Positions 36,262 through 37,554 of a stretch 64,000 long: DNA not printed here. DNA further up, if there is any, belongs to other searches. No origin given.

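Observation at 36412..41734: Envelope glycan module: DPPR-synthase-like UbiA plus MraY/WecA-type transferase plus GT-C mannosyl/arabinosyl-transferase-like plus processive GT2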

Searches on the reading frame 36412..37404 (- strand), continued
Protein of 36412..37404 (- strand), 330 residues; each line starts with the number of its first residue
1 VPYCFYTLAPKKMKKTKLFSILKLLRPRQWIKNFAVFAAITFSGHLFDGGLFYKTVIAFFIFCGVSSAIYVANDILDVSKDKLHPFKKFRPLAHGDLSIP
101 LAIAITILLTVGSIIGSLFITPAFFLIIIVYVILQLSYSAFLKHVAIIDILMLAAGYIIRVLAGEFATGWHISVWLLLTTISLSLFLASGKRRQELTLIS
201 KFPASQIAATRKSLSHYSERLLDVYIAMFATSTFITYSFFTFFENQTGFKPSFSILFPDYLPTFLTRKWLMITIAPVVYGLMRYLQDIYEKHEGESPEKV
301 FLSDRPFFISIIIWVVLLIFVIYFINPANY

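Call 46: get_annotated_region(hit=H2, flank=8000)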
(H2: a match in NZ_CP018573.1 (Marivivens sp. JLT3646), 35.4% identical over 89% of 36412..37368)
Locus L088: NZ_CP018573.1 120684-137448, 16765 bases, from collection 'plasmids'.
description: Marivivens sp. JLT3646 plasmid unnamed, complete sequence
organism: Marivivens sp. JLT3646 (NCBI taxid 1920883)
taxonomy: Bacteria; Pseudomonadota; Alphaproteobacteria; Rhodobacterales; Paracoccaceae; Marivivens; Marivivens sp. JLT3646
host: -; source: cell culture,shallow-sea hydrothermal system; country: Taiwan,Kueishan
typing (MOB-suite, as given by PLSDB): non-mobilizable
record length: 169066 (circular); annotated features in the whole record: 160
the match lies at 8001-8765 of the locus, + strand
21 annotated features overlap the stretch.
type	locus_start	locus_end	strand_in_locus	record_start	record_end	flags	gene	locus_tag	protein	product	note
CDS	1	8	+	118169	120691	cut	-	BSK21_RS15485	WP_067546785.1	glycosyltransferase family 1 protein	-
CDS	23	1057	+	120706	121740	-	gmd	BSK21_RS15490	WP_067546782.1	GDP-mannose 4,6-dehydratase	GO:0000271 - polysaccharide biosynthetic process [Evidence IEA]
CDS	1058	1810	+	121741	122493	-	-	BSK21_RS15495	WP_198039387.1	hypothetical protein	-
CDS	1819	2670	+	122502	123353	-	-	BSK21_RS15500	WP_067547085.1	GDP-mannose 4,6-dehydratase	-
CDS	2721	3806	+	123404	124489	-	-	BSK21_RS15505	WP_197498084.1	glycosyltransferase family 1 protein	-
CDS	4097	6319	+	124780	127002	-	-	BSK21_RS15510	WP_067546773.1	hypothetical protein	-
CDS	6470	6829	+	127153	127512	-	-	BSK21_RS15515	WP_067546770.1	EamA family transporter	-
CDS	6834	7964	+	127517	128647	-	-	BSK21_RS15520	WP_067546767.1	glycosyltransferase family 4 protein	-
CDS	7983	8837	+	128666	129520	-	-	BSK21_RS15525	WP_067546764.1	decaprenyl-phosphate phosphoribosyltransferase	-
CDS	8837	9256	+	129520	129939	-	-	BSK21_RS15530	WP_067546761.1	divergent PAP2 family protein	-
CDS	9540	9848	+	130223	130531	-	-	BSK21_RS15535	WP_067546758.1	hypothetical protein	-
CDS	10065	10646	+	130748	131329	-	-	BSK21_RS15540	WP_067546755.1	hypothetical protein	-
CDS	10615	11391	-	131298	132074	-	-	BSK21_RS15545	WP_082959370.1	LuxR family transcriptional regulator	-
CDS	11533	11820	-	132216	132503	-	-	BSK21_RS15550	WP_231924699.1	H-NS histone family protein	-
CDS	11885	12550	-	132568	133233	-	-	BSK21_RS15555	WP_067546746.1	tyrosine-type recombinase/integrase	GO:0015074 - DNA integration [Evidence IEA]; GO:0006310 - DNA recombination [Evidence IEA]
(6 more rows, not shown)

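Call 73: get_annotated_region(hit=H15, flank=8000)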
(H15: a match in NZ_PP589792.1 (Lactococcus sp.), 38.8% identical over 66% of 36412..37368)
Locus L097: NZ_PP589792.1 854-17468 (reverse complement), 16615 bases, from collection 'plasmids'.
description: Lactococcus sp. strain LLF27 plasmid pLLF27D, complete sequence
organism: Lactococcus sp. (NCBI taxid 44273)
taxonomy: Bacteria; Bacillota; Bacilli; Lactobacillales; Streptococcaceae; Lactococcus; Lactococcus sp.
host: -; source: Bacterial culture,Dairy environment; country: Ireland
typing (MOB-suite, as given by PLSDB): mobilizable; replicon rep_cluster_414,rep_cluster_656; relaxase MOBP,MOB_Unknown
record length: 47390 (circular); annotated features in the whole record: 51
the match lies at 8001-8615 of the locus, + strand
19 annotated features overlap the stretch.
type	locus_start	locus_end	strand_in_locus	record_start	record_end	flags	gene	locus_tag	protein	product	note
CDS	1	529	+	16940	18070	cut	-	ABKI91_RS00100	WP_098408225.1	glycoside hydrolase family 99-like domain-containing protein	-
CDS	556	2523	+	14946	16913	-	-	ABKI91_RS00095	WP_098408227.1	capsular polysaccharide synthesis protein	-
CDS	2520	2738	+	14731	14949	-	-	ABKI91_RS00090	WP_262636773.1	hypothetical protein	-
CDS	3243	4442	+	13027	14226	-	-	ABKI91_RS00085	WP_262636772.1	O-antigen ligase family protein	-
CDS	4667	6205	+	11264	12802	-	-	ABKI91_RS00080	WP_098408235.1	oligosaccharide flippase family protein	-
CDS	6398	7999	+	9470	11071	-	-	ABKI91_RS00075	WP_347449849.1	hypothetical protein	-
CDS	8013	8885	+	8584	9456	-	-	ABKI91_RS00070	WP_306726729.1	decaprenyl-phosphate phosphoribosyltransferase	-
CDS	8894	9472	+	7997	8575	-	-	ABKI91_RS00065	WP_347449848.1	HAD-IB family phosphatase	GO:0008152 - metabolic process [Evidence IEA]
CDS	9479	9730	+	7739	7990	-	-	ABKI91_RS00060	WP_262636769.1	GtrA family protein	GO:0000271 - polysaccharide biosynthetic process [Evidence IEA]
CDS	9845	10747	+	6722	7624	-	-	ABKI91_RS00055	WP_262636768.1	phosphodiester glycosidase family protein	-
CDS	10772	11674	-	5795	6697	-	-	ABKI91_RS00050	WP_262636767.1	LCP family protein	-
CDS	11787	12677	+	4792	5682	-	-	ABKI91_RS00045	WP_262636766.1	IS982-like element IS982B family transposase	GO:0006313 - DNA transposition [Evidence IEA]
CDS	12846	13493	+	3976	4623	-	pcp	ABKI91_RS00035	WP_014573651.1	pyroglutamyl-peptidase I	GO:0030163 - protein catabolic process [Evidence IEA]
CDS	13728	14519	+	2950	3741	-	-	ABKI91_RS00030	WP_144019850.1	Type 1 glutamine amidotransferase-like domain-containing protein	GO:0006508 - proteolysis [Evidence IEA]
CDS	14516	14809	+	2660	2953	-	-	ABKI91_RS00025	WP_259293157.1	hypothetical protein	-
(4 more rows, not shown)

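Call 74: get_annotated_region(hit=H17, flank=8000)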
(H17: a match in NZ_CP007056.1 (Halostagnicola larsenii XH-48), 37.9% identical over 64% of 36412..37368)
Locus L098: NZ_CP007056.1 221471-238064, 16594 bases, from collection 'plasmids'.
description: Halostagnicola larsenii XH-48 plasmid unnamed, complete sequence
organism: Halostagnicola larsenii XH-48 (NCBI taxid 797299)
taxonomy: Archaea; Euryarchaeota; Halobacteria; Halobacteriales; Natrialbaceae; Halostagnicola; Halostagnicola larsenii; Halostagnicola larsenii XH-48
host: -; source: -; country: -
typing (MOB-suite, as given by PLSDB): non-mobilizable
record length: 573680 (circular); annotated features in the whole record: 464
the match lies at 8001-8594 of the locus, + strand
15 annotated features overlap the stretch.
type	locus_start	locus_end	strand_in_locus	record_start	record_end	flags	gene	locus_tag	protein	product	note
CDS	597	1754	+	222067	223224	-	-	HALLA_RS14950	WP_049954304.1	ABC transporter substrate-binding protein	-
CDS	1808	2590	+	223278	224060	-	-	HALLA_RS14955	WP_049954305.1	ABC transporter ATP-binding protein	GO:0006810 - transport [Evidence IEA]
CDS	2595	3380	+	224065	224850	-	-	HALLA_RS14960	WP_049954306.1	ABC transporter permease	-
CDS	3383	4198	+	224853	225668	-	-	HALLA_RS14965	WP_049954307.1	ABC transporter permease subunit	GO:0055085 - transmembrane transport [Evidence IEA]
CDS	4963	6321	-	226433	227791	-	-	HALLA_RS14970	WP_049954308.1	DolP-mannose mannosyltransferase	GO:0035269 - protein O-linked mannosylation [Evidence IEA]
CDS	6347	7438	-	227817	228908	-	-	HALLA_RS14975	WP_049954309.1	NAD(P)-dependent oxidoreductase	-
CDS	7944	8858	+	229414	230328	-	-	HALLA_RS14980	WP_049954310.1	decaprenyl-phosphate phosphoribosyltransferase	-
CDS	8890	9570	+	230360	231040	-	-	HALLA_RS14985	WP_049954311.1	PHP domain-containing protein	-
CDS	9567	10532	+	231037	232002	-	-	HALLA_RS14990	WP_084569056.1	lysylphosphatidylglycerol synthase transmembrane domain-containing protein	-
CDS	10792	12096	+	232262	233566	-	-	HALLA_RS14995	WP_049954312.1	aryl-sulfate sulfotransferase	-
CDS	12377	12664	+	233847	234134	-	-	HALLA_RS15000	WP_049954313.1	amphi-Trp domain-containing protein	-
CDS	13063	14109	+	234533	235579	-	-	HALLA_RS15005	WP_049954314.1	metal-dependent hydrolase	-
CDS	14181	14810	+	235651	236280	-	-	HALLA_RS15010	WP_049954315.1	hypothetical protein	-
CDS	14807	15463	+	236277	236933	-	-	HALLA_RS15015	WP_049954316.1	hypothetical protein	-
CDS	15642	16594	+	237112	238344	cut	-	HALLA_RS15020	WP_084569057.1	TrkA C-terminal domain-containing protein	-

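Call 75: get_annotated_region(hit=H14, flank=8000)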
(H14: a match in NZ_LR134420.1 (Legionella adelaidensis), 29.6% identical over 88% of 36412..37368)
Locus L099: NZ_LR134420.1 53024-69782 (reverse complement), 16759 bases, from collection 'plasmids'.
description: Legionella adelaidensis strain NCTC12735 plasmid 11, complete sequence
organism: Legionella adelaidensis (NCBI taxid 45056)
taxonomy: Bacteria; Pseudomonadota; Gammaproteobacteria; Legionellales; Legionellaceae; Legionella; Legionella adelaidensis
host: -; source: environmental,Cooling tower water; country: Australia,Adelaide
typing (MOB-suite, as given by PLSDB): non-mobilizable
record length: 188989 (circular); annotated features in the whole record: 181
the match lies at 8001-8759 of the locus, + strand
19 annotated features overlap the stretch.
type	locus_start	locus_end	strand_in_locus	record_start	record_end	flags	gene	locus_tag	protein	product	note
CDS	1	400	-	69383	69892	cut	lptA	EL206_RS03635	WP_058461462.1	lipopolysaccharide transport periplasmic protein LptA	GO:0015920 - lipopolysaccharide transport [Evidence IEA]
CDS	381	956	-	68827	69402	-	lptC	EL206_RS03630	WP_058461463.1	LPS export ABC transporter periplasmic protein LptC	GO:0015920 - lipopolysaccharide transport [Evidence IEA]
CDS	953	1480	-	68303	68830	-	-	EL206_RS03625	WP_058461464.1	HAD family hydrolase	-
CDS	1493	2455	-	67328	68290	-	-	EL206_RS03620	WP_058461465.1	KpsF/GutQ family sugar-phosphate isomerase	GO:0005975 - carbohydrate metabolic process [Evidence IEA]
CDS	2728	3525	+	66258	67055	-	-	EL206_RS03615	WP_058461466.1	ATP-binding cassette domain-containing protein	-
CDS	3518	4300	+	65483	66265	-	mlaE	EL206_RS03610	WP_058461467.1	lipid asymmetry maintenance ABC transporter permease subunit MlaE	-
CDS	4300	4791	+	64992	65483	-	mlaD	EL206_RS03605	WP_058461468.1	outer membrane lipid asymmetry maintenance protein MlaD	GO:0015914 - phospholipid transport [Evidence IEA]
CDS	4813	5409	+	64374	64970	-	-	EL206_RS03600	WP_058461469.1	ABC transporter substrate-binding protein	-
CDS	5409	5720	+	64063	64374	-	-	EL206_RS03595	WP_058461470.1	STAS domain-containing protein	-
CDS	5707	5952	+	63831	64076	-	-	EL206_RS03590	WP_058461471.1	BolA/IbaG family iron-sulfur metabolism protein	-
CDS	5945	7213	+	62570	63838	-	murA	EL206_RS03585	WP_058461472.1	UDP-N-acetylglucosamine 1-carboxyvinyltransferase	GO:0009252 - peptidoglycan biosynthetic process [Evidence IEA]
CDS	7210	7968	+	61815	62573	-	-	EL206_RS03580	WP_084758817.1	Nif3-like dinuclear metal center hexameric protein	GO:0008150 - biological_process [Evidence IEA]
CDS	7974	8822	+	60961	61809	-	-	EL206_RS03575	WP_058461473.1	decaprenyl-phosphate phosphoribosyltransferase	-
CDS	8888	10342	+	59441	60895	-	-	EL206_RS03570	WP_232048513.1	glycosyltransferase family 39 protein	-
CDS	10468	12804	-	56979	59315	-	-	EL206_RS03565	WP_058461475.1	SulP family inorganic anion transporter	GO:0008272 - sulfate transport [Evidence IEA]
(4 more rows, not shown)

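Call 99: search_protein_representatives(protein=window:36412-37368:-)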
Query: 318 residues. Proteins with E-value up to 0.001 (for the whole library): 12686; up to 1e-10: 8964; up to 1e-30: 1696. The best 150 are listed.
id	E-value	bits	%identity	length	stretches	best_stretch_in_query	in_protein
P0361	5.0e-103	361.2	56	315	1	8-313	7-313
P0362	1.3e-90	320.4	64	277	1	8-251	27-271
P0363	3.1e-80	286.3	48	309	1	5-313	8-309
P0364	2.2e-79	283.6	46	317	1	6-314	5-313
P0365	3.1e-76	273.2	45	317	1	1-313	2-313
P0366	3.3e-74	266.5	46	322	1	7-311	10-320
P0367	1.1e-73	264.8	47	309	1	6-312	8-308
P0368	1.6e-70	254.4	49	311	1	5-312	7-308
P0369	5.2e-70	252.7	43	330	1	7-311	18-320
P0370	1.9e-67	244.3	43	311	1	6-312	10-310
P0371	3.2e-67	243.6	44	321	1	9-311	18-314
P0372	6.2e-67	242.7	40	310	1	8-313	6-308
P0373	2.2e-66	240.9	46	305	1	6-311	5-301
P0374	1.8e-65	237.9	66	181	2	134-238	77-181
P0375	1.7e-64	234.7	42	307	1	5-312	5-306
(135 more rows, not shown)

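Call 100: find_encoding_contigs(protein=P0364, flank=10000, max_places=2)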
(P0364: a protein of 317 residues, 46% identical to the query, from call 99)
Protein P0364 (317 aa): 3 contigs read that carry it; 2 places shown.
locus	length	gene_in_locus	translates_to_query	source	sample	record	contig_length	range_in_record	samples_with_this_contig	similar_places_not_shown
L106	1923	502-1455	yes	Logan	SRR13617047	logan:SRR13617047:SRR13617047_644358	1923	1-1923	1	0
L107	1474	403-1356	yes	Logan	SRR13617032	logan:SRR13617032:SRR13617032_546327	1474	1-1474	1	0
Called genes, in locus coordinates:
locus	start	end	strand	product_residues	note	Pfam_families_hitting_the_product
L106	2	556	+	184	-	?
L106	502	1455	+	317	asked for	PF01040:UbiA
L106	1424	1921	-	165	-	?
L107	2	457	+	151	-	?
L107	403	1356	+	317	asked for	PF01040:UbiA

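Call 101: list_cluster_members(proteins=[P0361, P0363, P0364, P0365, P0366, P0367, P0368, P0369, P0370, P0372])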
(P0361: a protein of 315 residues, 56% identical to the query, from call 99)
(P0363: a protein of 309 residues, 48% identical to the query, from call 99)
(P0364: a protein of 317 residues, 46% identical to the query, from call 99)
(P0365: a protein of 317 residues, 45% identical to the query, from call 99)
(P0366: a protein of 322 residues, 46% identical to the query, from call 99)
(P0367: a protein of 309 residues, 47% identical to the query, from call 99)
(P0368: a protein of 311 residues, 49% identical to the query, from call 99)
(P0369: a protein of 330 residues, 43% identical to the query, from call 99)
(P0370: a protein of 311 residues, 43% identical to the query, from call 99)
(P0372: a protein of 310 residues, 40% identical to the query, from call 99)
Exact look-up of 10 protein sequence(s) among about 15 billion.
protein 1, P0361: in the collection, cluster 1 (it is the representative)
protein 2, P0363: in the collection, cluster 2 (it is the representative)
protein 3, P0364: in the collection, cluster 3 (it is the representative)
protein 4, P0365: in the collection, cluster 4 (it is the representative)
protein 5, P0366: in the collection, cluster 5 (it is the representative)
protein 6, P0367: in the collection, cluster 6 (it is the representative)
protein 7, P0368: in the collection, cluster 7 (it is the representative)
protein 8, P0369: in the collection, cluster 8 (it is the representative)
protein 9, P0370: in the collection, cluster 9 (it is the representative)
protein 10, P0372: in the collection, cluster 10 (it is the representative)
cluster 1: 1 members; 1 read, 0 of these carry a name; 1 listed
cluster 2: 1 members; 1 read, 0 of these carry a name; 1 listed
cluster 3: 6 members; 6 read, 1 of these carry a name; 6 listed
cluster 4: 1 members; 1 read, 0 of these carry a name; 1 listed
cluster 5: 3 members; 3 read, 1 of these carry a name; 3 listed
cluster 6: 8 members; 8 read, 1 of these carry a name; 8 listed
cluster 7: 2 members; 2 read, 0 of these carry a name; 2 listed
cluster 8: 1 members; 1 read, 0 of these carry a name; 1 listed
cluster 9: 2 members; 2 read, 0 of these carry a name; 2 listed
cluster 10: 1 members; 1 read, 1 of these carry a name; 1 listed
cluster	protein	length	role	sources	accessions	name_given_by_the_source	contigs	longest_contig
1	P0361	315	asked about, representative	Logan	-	-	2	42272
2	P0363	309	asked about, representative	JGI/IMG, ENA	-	-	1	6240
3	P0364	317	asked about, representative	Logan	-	-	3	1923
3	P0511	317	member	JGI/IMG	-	decaprenyl-phosphate phosphoribosyltransferase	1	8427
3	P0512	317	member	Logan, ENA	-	-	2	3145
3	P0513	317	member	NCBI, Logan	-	-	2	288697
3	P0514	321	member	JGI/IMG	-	-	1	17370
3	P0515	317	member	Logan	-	-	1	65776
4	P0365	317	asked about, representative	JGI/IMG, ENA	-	-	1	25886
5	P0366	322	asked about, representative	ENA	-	-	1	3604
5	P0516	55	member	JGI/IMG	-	hypothetical protein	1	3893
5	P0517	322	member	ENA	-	-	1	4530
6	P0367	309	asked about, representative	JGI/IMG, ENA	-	-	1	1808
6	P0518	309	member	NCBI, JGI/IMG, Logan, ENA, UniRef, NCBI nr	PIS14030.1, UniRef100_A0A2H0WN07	decaprenyl-phosphate phosphoribosyltransferase [Candidatus Shapirobacteria bacterium ... | Decaprenyl-phosphate phosphoribosyltransferase n=1 Tax=Candidatus Shapirobacteria ... | MAG: decaprenyl-phosphate phosphoribosyltransferase [Candidatus Shapirobacteria bacterium ...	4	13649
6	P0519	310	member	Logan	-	-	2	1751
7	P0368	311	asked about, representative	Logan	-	-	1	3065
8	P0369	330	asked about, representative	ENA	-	-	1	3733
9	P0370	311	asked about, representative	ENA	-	-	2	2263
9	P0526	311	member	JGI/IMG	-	-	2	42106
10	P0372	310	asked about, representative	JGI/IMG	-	decaprenyl-phosphate phosphoribosyltransferase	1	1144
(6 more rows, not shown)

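Call 102: find_encoding_contigs(protein=P0513, flank=10000, max_places=1)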
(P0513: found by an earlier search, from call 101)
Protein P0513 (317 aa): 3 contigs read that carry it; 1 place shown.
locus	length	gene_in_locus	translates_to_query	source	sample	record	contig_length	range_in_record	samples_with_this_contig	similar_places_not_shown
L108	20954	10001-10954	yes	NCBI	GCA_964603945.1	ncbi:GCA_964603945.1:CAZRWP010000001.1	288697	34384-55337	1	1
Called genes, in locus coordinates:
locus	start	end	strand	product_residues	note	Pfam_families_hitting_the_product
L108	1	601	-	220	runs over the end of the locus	PF18306:LDcluster4 (weak)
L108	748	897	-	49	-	PF01381:HTH_3, PF13443:HTH_26 (weak)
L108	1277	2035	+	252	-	PF13683:rve_3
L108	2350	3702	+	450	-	PF00206:Lyase_1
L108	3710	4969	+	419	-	PF00764:Arginosuc_synth, PF06508:QueC (faint), PF20979:Arginosuc_syn_C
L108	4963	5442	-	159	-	PF04073:tRNA_edit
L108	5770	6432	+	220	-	PF18912:DZR_2 (weak), PF00156:Pribosyltran (weak)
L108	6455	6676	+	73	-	-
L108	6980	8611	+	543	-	-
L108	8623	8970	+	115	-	-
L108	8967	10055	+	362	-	PF00953:Glycos_transf_4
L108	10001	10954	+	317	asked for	PF01040:UbiA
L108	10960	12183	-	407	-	PF26314:MptA_B_family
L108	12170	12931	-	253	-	PF00535:Glycos_transf_2, PF13641:Glyco_tranf_2_3 (weak)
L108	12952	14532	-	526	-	PF13231:PMT_2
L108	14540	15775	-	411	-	PF00535:Glycos_transf_2, PF04138:GtrA_DPMS_TM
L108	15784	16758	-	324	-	PF01370:Epimerase, PF04321:RmlD_sub_bind, PF05368:NmrA (weak), PF16363:GDP_Man_Dehyd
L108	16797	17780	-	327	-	PF01370:Epimerase, PF02719:Polysacc_synt_2 (faint), PF04321:RmlD_sub_bind, PF07993:NAD_binding_4 (faint), PF16363:GDP_Man_Dehyd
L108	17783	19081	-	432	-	PF03446:NAD_binding_2 (faint), PF03721:UDPG_MGDP_dh_N, PF00984:UDPG_MGDP_dh, PF03720:UDPG_MGDP_dh_C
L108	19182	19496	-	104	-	-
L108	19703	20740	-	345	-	PF02739:5_3_exonuc_N, PF01367:5_3_exonuc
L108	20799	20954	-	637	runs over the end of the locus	PF00004:AAA, PF17862:AAA_lid_3, PF01434:Peptidase_M41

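Call 103: find_encoding_contigs(protein=P0518, flank=10000, max_places=1)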
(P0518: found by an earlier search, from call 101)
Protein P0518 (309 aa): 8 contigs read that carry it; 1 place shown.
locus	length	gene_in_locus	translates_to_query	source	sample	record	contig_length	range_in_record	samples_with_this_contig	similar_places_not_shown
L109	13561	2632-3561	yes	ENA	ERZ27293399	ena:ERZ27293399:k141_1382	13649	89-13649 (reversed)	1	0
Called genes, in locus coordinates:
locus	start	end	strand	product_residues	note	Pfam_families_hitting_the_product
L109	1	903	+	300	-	?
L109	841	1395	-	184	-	-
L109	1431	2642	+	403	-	PF01266:DAO, PF01593:Amino_oxidase, PF13450:NAD_binding_8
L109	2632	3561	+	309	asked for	PF01040:UbiA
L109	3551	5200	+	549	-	PF13231:PMT_2, PF02366:PMT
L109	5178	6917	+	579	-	PF02366:PMT (weak), PF13231:PMT_2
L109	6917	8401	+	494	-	PF13231:PMT_2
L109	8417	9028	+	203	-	PF01209:Ubie_methyltran, PF13489:Methyltransf_23 (weak), PF13847:Methyltransf_31, PF08241:Methyltransf_11, PF08242:Methyltransf_12, PF13649:Methyltransf_25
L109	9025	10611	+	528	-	PF13231:PMT_2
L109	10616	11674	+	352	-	PF04015:DUF362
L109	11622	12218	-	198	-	-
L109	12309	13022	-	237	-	PF00535:Glycos_transf_2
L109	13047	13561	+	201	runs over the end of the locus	?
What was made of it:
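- L109 has UbiA with FAD and four GT-Cs and no GT4 or GT2_497 nearby (call 103).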

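Call 104: find_encoding_contigs(protein=P0526, flank=10000, max_places=1)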
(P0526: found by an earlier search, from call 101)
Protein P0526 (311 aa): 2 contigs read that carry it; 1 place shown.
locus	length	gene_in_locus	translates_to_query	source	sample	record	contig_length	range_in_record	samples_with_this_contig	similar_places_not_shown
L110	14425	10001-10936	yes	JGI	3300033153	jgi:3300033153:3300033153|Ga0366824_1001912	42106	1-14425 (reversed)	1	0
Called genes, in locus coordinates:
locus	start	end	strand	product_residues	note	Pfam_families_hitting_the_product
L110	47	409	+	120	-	PF01371:Trp_repressor, PF13384:HTH_23 (weak)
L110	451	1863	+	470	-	PF00133:tRNA-synt_1, PF01406:tRNA-synt_1e, PF09334:tRNA-synt_1g, PF00133:tRNA-synt_1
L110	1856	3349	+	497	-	PF13632:Glyco_trans_2_3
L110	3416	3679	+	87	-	PF01649:Ribosomal_S20p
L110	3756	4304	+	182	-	-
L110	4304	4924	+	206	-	PF04350:PilO (weak)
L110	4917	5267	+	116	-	-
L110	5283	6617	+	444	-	PF19077:Big_13 (weak)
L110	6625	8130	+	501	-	-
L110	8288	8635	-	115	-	-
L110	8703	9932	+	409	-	PF01266:DAO (faint), PF01593:Amino_oxidase, PF13450:NAD_binding_8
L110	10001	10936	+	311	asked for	PF01040:UbiA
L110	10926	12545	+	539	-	PF02366:PMT, PF13231:PMT_2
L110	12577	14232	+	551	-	PF02366:PMT (weak), PF13231:PMT_2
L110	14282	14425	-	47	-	?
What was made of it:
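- In L110 the GT2 homologue stays with MetRS, 6.6 kb from UbiA (call 104). FAD-UbiA-GT-C, is seen in L110 (call 104).
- Tried and rejected: More distant CPR contexts had to be reached through the 50%-cluster representatives (calls 99-104).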
